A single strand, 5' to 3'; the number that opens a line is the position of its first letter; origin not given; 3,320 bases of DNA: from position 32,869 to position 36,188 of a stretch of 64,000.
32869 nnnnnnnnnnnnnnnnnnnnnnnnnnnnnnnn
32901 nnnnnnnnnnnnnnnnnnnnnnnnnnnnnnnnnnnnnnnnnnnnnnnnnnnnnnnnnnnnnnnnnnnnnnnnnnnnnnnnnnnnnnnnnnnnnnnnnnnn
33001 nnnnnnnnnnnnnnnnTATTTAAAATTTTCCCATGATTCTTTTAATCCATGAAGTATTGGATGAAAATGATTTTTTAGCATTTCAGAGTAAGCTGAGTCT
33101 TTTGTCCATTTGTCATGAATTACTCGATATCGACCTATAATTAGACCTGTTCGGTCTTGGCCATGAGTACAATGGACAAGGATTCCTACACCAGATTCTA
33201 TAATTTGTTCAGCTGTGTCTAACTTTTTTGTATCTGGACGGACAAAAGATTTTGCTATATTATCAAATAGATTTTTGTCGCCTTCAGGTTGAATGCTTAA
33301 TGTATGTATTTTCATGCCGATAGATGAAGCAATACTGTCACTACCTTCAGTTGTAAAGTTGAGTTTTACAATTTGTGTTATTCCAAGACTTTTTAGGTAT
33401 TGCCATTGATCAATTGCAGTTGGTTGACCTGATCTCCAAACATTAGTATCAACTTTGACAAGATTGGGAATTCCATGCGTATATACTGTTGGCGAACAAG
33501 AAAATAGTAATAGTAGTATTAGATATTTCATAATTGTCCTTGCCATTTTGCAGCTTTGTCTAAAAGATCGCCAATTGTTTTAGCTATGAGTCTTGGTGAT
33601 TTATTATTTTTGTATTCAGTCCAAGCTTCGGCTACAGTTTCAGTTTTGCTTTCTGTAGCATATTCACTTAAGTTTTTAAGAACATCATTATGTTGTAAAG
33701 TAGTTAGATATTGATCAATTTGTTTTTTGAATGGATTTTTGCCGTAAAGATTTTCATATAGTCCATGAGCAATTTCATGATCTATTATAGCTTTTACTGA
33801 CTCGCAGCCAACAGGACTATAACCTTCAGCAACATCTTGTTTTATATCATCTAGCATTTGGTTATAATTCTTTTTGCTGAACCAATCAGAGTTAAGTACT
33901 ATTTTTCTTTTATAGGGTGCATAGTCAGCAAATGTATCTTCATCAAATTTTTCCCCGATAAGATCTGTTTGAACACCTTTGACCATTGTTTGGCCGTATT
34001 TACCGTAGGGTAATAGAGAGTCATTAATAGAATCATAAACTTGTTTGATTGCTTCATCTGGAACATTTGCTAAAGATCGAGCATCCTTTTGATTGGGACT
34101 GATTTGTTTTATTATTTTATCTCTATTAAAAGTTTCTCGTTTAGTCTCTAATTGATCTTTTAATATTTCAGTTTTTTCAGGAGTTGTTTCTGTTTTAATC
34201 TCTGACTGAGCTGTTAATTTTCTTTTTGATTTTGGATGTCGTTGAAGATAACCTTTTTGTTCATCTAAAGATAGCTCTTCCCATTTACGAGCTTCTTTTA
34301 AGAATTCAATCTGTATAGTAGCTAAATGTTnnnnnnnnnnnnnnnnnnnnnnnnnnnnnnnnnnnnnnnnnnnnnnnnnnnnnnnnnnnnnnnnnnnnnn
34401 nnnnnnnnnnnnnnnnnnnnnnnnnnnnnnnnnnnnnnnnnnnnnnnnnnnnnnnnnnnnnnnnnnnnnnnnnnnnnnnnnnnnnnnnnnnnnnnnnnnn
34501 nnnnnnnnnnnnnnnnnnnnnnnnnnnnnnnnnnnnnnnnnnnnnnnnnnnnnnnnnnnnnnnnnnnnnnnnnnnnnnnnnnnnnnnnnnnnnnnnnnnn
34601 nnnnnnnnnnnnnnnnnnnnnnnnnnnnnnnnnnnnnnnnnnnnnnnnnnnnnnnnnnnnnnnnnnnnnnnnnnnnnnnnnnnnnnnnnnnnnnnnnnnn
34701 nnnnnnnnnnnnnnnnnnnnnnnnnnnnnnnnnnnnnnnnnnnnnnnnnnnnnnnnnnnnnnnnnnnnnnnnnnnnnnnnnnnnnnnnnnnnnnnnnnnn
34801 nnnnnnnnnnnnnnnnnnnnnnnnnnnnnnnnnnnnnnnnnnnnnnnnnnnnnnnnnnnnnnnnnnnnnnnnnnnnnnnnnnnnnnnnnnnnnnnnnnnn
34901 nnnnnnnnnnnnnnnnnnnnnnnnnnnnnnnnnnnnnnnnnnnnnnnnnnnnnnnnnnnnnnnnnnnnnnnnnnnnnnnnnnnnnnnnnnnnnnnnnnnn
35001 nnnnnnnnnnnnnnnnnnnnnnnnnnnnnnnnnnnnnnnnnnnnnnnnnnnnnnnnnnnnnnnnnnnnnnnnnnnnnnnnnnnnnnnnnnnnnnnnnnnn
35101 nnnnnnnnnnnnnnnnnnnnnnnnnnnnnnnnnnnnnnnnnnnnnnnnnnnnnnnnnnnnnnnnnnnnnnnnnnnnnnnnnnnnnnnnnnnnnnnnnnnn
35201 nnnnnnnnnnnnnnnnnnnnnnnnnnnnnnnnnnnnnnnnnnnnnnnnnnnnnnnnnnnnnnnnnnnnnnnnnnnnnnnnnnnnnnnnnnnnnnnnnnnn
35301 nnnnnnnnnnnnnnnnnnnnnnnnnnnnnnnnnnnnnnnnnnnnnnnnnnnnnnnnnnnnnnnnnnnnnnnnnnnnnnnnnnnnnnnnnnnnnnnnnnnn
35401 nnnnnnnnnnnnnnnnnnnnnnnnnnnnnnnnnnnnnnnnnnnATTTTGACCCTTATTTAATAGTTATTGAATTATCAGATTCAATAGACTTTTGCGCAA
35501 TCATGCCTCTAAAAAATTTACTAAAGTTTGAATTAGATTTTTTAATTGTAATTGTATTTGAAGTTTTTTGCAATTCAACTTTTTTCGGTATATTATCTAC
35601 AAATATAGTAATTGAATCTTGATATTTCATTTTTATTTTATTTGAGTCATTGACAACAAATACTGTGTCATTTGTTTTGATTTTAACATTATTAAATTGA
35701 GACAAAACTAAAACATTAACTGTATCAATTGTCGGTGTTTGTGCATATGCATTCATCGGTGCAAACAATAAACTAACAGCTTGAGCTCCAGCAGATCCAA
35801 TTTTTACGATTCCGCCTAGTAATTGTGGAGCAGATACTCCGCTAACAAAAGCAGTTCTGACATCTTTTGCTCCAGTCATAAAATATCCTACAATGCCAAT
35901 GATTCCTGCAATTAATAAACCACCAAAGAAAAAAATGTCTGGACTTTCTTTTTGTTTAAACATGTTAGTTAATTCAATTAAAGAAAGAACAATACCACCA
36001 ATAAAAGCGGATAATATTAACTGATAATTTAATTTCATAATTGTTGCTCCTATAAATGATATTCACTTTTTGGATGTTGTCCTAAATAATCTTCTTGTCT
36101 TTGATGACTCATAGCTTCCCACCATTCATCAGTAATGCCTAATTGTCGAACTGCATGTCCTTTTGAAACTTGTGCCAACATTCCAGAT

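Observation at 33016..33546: Lipoprotein tyrosine/dual-specificity phosphatase nested inside the effector-like array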

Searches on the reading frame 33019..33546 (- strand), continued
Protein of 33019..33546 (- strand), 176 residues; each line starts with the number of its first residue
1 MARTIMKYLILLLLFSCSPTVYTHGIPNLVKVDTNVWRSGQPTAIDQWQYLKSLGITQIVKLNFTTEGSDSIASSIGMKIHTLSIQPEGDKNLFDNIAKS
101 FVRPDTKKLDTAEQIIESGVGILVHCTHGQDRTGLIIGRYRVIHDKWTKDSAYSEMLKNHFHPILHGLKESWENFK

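Call 31: fold_search(model_id=the predicted structure, library=pdb)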
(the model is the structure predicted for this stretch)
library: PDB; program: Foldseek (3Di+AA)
matches with E <= 10: 1388; with E <= 0.001: 269
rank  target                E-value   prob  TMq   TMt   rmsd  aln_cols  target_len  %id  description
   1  7mof_B                3.7e-08  1.00  0.61  0.69   3.4       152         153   24  Crystal Structure of Arabidopsis thaliana Plant and Fungi Atypical Dual Specificity Phosphatase 1(AtPFA-DSP1 ) Cys150S (released 2022-03-02)
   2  4r0s_A                4.0e-08  1.00  0.64  0.69   5.2       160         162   19  Crystal structure of P. aeruginosa TpbA (released 2015-05-06)
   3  7moh_B                5.4e-08  1.00  0.64  0.72   3.3       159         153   24  Crystal Structure of Arabidopsis thaliana Plant and Fungi Atypical Dual Specificity Phosphatase 1(AtPFA-DSP1 ) Cys150S (released 2022-03-02)
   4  4r0s_B                5.4e-08  1.00  0.64  0.69   5.6       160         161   19  Crystal structure of P. aeruginosa TpbA (released 2015-05-06)
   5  7moj_A                5.7e-08  1.00  0.61  0.69   3.3       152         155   24  Crystal Structure of Arabidopsis thaliana Plant and Fungi Atypical Dual Specificity Phosphatase 1(AtPFA-DSP1 ) Cys150S (released 2022-03-02)
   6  7mom_A                6.9e-08  1.00  0.62  0.66   3.3       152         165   24  Crystal Structure of Arabidopsis thaliana Plant and Fungi Atypical Dual Specificity Phosphatase 1(AtPFA-DSP1 ) in comp (released 2022-03-02)
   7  7mok_A                7.8e-08  1.00  0.67  0.71   2.9       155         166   25  Crystal Structure of Arabidopsis thaliana Plant and Fungi Atypical Dual Specificity Phosphatase 1(AtPFA-DSP1 ) in Comp (released 2022-03-02)
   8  7moi_B                7.8e-08  1.00  0.62  0.70   3.3       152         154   24  Crystal Structure of Arabidopsis thaliana Plant and Fungi Atypical Dual Specificity Phosphatase 1(AtPFA-DSP1 ) Cys150S (released 2022-03-02)
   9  1xri_A                8.9e-08  1.00  0.62  0.72   3.9       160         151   23  X-ray structure of a putative phosphoprotein phosphatase from Arabidopsis thaliana gene AT1G05000 (released 2004-10-26)
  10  7mol_B                1.0e-07  1.00  0.61  0.69   3.4       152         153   24  Crystal Structure of Arabidopsis thaliana Plant and Fungi Atypical Dual Specificity Phosphatase 1(AtPFA-DSP1 ) in comp (released 2022-03-02)
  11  7mog_A                1.1e-07  1.00  0.66  0.74   3.1       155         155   24  Crystal Structure of Arabidopsis thaliana Plant and Fungi Atypical Dual Specificity Phosphatase 1(AtPFA-DSP1 ) Cys150S (released 2022-03-02)
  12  2i6i                  1.1e-07  1.00  0.58  0.63   4.4       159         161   19  crystal structures of the archaeal sulfolobus PTP-fold phosphatase (released 2007-03-13)
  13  7mod_B                1.2e-07  1.00  0.64  0.69   3.3       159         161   23  Crystal Structure of Arabidopsis thaliana Plant and Fungi Atypical Dual Specificity Phosphatase 1(AtPFA-DSP1 ) Cys150S (released 2022-03-02)
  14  7mod_A                1.2e-07  1.00  0.62  0.66   3.3       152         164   23  Crystal Structure of Arabidopsis thaliana Plant and Fungi Atypical Dual Specificity Phosphatase 1(AtPFA-DSP1 ) Cys150S (released 2022-03-02)
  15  7mom_B                1.2e-07  1.00  0.62  0.65   3.4       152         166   24  Crystal Structure of Arabidopsis thaliana Plant and Fungi Atypical Dual Specificity Phosphatase 1(AtPFA-DSP1 ) in comp (released 2022-03-02)
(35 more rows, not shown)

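Call 35: search_solved_structures(query=A2, max_evalue=0.01, show_alignments=4)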
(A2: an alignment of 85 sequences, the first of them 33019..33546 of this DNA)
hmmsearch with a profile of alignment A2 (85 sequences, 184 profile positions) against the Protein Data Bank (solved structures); distinct sequences matched with E-value up to 0.01: 32.
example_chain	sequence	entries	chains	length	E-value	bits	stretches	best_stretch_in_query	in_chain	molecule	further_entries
2m3v_A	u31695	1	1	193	1.8e-13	53.6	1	31-165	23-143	Putative uncharacterized protein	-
4r0s_A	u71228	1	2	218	2e-13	53.5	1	30-165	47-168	Protein tyrosine phosphatase TpbA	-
4r0t_B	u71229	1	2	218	1.7e-11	47.2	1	30-165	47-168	Protein tyrosine phosphatase TpbA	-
7mok_A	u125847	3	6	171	7.1e-10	41.9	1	28-158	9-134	Tyrosine-protein phosphatase DSP1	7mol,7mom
1xri_A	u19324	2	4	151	8.8e-10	41.6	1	31-158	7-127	At1g05000 | Probable tyrosine-protein phosphatase At1g05000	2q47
7mod_A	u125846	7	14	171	6.4e-08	35.5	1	28-158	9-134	Tyrosine-protein phosphatase DSP1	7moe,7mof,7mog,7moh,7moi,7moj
1ywf_A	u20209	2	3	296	5.6e-06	29.2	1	109-142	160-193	PHOSPHOTYROSINE PROTEIN PHOSPHATASE PTPB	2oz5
6byf_A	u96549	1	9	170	8.6e-06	28.6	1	31-164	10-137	Tyrosine-protein phosphatase SIW14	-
25xa_A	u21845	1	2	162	8.8e-05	25.3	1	104-160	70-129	Dual specificity protein phosphatase family protein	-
9h2j_O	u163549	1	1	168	9.7e-05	25.2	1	112-158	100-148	Tyrosine-protein phosphatase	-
1yn9_A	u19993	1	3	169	9.8e-05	25.2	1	112-158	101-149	polynucleotide 5'-phosphatase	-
1i9s_A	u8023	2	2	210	0.0001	25.1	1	124-157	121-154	MRNA CAPPING ENZYME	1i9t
2c46_A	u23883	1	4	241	0.00013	24.8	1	124-157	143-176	MRNA CAPPING ENZYME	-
2i6i_A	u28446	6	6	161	0.00021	24.1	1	108-159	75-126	Sulfolobus solfataricus protein tyrosine phosphatase | protein tyrosine phosphatase | SsoPTP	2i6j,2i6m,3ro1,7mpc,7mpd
2pq5_A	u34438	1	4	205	0.00025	23.8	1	43-161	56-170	Dual specificity protein phosphatase 13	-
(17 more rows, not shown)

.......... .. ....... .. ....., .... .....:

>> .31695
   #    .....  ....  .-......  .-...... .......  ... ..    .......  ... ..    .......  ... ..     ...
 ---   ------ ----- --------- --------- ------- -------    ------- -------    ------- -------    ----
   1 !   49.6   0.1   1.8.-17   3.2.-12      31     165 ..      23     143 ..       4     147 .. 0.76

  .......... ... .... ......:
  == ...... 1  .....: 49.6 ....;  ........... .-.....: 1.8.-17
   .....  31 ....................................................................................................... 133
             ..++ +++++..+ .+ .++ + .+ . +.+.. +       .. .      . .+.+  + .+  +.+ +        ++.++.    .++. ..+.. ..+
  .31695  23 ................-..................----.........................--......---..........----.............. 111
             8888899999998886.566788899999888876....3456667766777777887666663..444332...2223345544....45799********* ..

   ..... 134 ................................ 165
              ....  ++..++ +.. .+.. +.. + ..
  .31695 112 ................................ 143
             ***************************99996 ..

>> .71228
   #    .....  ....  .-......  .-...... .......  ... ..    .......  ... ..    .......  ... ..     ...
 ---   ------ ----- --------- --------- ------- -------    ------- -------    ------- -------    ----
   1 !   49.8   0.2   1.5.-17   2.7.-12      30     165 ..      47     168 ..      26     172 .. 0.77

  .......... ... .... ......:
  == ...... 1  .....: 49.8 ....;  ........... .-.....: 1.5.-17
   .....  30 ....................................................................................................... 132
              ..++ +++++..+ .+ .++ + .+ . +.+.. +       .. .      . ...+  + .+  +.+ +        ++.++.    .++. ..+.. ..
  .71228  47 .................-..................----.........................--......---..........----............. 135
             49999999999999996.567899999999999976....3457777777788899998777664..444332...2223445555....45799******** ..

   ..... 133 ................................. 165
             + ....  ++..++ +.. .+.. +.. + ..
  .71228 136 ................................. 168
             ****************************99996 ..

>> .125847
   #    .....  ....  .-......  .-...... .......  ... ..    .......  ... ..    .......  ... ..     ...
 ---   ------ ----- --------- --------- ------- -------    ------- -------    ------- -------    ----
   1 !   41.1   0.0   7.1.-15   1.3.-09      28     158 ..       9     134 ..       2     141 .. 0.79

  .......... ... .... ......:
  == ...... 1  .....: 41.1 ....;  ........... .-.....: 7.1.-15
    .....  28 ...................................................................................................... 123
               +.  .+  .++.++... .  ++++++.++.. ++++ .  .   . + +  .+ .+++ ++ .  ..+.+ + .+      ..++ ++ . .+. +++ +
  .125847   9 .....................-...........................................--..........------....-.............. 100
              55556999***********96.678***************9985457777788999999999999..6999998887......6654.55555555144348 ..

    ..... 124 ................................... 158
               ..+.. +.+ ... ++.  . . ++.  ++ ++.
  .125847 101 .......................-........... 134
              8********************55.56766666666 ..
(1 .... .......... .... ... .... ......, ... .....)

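Call 36: find_encoding_contigs(protein=P0002, flank=5000, max_places=2)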
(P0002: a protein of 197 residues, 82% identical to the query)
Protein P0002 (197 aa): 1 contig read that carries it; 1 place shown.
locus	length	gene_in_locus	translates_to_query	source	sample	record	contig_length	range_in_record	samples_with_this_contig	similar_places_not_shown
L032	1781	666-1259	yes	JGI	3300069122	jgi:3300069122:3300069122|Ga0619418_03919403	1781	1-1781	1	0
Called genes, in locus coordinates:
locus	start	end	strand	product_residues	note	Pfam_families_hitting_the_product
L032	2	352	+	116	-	?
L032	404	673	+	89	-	-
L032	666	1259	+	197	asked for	PF03162:Y_phosphatase2, PF13350:Y_phosphatase3, PF22785:Tc-R-P (faint), PF00782:DSPc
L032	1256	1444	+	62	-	-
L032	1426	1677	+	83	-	-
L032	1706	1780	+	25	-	?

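Call 37: find_encoding_contigs(protein=P0008, flank=10000, max_places=1)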
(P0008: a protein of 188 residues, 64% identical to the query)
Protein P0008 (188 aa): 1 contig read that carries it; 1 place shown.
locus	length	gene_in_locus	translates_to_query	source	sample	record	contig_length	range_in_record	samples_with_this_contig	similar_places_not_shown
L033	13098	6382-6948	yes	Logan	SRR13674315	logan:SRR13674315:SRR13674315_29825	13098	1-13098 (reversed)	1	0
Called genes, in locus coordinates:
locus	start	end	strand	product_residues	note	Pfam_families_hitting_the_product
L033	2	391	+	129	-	?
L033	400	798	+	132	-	-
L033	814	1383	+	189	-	-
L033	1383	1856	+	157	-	PF05257:CHAP (weak)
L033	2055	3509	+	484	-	PF01446:Rep_1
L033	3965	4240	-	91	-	-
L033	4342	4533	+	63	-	-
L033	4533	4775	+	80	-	-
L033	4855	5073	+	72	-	-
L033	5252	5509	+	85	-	-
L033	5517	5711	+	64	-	PF21349:RUBY_RBDX (weak)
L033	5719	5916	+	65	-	-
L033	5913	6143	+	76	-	-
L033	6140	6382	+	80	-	-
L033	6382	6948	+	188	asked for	PF03162:Y_phosphatase2 (weak), PF13350:Y_phosphatase3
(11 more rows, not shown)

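Call 38: find_encoding_contigs(protein=P0010, flank=10000, max_places=1)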
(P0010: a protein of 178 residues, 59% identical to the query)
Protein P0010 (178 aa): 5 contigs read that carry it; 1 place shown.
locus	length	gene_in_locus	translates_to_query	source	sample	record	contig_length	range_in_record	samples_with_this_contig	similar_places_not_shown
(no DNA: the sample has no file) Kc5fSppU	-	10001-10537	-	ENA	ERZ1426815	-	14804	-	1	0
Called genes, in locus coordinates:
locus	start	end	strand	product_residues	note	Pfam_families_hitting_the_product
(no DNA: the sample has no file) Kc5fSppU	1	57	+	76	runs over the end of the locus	-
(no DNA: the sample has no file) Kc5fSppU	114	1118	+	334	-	-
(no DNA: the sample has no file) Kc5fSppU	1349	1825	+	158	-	-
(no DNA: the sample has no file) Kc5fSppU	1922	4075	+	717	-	-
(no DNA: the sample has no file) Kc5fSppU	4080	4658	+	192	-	-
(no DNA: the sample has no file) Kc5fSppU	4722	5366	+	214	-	-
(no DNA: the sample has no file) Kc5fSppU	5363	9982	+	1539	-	-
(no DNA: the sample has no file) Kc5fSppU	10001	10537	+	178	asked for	PF03162:Y_phosphatase2, PF13350:Y_phosphatase3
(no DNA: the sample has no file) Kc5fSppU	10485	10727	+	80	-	-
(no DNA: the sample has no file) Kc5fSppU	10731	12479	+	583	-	?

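Call 42: fold_search(model_id=the predicted structure, library=viral)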
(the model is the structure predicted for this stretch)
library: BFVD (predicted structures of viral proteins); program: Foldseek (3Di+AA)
matches with E <= 10: 562; with E <= 0.001: 64
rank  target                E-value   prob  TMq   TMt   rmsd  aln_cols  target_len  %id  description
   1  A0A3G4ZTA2            3.1e-08  1.00  0.63  0.71   3.9       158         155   26  Tyrosine-protein phosphatase domain-containing protein [Barrevirus sp.]
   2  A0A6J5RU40            9.4e-08  1.00  0.64  0.46   3.3       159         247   20  Protein-tyrosine phosphatase, SIW14-like [uncultured Caudovirales phage]
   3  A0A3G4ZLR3            3.7e-07  1.00  0.61  0.51   6.0       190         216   15  Uncharacterized protein [Terrestrivirus sp.]
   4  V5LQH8                7.2e-07  1.00  0.58  0.61   7.3       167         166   20  (no name in the UniProt tables at hand)
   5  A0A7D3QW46            9.9e-07  1.00  0.59  0.60   5.4       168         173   15  Protein-tyrosine phosphatase [Fadolivirus FV1/VV64]
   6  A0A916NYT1            1.4e-06  1.00  0.56  0.63   5.7       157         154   17  Protein tyrosine phosphatase 1 [Mythimna separata entomopoxvirus 'L']
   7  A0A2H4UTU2            1.7e-06  1.00  0.54  0.51   6.4       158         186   16  Dual specificity serine/threonine and tyrosine phosphatase [Bodo saltans virus]
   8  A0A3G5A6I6            2.8e-06  1.00  0.52  0.47   6.0       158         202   16  Putative dual specificity protein phosphatase 1B-like isoform X1 [Harvfovirus sp.]
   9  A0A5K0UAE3            3.0e-06  1.00  0.56  0.50   6.6       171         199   15  Dual specificity protein phosphatase 9 [Yasminevirus sp. GU-2018]
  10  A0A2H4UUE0            3.2e-06  1.00  0.58  0.18   5.7       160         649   22  Dual specificity serine/threonine and tyrosine phosphatase [Bodo saltans virus]
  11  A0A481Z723            3.9e-06  1.00  0.52  0.48   5.9       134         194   19  Dual specificity phosphatase [Pithovirus LCPAC202]
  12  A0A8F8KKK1            4.4e-06  1.00  0.51  0.53   5.3       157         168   16  Dual-specificity protein phosphatase [Clandestinovirus]
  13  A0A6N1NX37            4.9e-06  1.00  0.54  0.63   5.5       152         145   17  Putative dual specificity protein phosphatase 14-like [Tupanvirus deep ocean]
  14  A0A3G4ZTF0            5.3e-06  1.00  0.53  0.42   5.5       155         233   16  Protein phosphatase Slingshot [Edafosvirus sp.]
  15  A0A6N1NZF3            5.6e-06  1.00  0.54  0.50   5.5       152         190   17  Dual specificity protein phosphatase 14 [Tupanvirus soda lake]
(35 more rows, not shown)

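Call 57: search_protein_representatives(protein=window:33019-33546:-)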
Query: 176 residues. Proteins with E-value up to 0.001 (for the whole library): 2789; up to 1e-10: 460; up to 1e-30: 28. The best 150 are listed.
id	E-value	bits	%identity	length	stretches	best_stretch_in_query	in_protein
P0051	6.6e-55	202.2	58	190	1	17-174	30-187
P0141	5.9e-52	192.6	54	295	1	4-175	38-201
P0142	3.8e-46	173.6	51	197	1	12-175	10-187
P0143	2.1e-45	171.2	47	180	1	2-173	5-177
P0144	6.1e-44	166.4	49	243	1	6-175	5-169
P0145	4.0e-42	160.5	46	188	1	8-175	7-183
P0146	4.4e-42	160.4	49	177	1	8-174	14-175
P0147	4.1e-40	154.0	49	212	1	10-175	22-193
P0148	1.6e-38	148.8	42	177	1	7-175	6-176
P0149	2.3e-38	148.3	50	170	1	11-174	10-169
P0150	6.5e-38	146.8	49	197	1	8-176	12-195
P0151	6.5e-38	146.8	46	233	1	6-175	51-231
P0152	6.0e-37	143.7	48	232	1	16-175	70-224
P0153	2.2e-36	141.9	47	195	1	23-175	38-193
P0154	2.8e-36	141.5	44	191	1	10-176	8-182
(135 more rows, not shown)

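Call 61: search_protein_families(library=padloc, proteins=[window:33019-33546:-], max_evalue=0.01)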
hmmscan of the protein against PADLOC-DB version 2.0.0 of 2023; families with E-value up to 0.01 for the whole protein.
window:33019-33546:- (176 aa): 0 families

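Call 63: get_annotated_region(hit=H1, flank=2500)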
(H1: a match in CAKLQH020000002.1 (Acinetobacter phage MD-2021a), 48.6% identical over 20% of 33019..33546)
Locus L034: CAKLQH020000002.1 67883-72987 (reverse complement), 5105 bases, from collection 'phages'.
description: Acinetobacter phage MD-2021a strain 5899STDY8049191 genome assembly, contig: ERS3583567SCcontig000002, whole genome shotgun sequence.
organism: Acinetobacter phage MD-2021a (NCBI taxid 2899278)
taxonomy: Viruses; Duplodnaviria; Heunggongvirae; Uroviricota; Caudoviricetes
host: -; source: not known; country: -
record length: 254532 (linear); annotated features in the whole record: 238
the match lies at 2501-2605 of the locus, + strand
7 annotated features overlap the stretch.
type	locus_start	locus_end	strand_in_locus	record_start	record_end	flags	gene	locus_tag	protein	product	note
CDS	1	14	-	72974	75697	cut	secA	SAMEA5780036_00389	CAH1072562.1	preprotein translocase subunit SecA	-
CDS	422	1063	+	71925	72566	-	ahpC_1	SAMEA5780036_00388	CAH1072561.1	alkyl hydroperoxide reductase subunit C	-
CDS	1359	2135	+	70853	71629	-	Y2-aiiA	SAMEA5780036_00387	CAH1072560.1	gumP-like protein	-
CDS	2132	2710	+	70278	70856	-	-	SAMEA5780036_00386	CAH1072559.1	Protein tyrosine/serine phosphatase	-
CDS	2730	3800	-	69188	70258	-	-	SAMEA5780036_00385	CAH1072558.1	Uncharacterized protein conserved in bacteria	-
CDS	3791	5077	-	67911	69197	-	folC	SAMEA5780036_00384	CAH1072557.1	bifunctional FolC protein [includes: folylpolyglutamate synthase; dihydrofolate synthase]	-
CDS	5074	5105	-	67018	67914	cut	accD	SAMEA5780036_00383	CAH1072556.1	acetylCoA carboxylase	-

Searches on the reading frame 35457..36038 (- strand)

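Call 3: search_protein_families(library=pfam, proteins=[window:35457-36038:-], max_evalue=0.01)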
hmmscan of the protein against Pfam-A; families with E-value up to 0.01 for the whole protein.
window:35457-36038:- (194 aa): 1 family
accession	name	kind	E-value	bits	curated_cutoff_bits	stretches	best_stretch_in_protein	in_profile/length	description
PF16083.10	Phage_holin_3_3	-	0.004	17.7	28.4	0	9-69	5-63/78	LydA holin phage, holin superfamily III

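Call 61: search_protein_families(library=padloc, proteins=[window:35457-36038:-], max_evalue=0.01)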
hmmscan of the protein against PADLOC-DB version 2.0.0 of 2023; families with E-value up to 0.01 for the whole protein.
window:35457-36038:- (194 aa): 0 families
